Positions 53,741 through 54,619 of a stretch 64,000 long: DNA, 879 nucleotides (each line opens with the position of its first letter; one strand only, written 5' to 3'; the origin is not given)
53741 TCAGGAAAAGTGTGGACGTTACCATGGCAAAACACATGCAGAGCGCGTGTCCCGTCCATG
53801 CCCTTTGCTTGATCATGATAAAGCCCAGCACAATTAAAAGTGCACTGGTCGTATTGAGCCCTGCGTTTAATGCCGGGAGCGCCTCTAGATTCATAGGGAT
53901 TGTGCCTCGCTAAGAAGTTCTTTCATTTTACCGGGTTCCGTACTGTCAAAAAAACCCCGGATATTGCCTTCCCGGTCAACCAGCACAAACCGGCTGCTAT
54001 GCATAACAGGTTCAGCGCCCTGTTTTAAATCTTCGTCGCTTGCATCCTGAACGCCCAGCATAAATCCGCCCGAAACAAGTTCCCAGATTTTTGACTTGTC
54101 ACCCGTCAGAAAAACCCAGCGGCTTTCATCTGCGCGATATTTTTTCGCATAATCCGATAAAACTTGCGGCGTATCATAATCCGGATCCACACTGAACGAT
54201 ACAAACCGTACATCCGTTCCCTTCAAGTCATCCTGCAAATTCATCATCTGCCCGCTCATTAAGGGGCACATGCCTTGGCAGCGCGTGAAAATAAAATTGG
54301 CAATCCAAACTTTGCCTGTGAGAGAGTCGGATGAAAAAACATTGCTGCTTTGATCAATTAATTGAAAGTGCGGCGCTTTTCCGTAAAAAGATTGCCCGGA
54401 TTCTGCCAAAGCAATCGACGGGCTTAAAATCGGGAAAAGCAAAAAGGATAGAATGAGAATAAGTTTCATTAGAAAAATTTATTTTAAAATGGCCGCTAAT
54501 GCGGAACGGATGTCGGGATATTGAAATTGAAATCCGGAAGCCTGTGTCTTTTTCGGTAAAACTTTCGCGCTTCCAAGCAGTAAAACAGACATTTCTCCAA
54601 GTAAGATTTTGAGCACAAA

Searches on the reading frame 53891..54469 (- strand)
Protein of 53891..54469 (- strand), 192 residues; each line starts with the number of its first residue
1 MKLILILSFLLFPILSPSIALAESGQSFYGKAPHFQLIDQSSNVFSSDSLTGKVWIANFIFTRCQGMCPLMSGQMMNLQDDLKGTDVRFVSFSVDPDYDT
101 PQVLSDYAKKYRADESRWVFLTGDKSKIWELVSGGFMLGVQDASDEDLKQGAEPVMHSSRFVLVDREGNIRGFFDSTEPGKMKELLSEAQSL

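Call 77: search_protein_families(library=pfam, proteins=[window:53891-54469:-], max_evalue=0.001)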
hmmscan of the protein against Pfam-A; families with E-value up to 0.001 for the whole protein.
window:53891-54469:- (192 aa): 3 families
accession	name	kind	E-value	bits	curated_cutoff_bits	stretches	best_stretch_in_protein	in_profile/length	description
PF02630.20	SCO1-SenC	-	4.2e-27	95.2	22.8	1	33-169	2-133/134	SCO1/SenC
PF08534.16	Redoxin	-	5e-05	23.6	26.6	1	31-179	5-137/148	Redoxin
PF00578.27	AhpC-TSA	-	0.00023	21.5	26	1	31-107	4-80/124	AhpC/TSA family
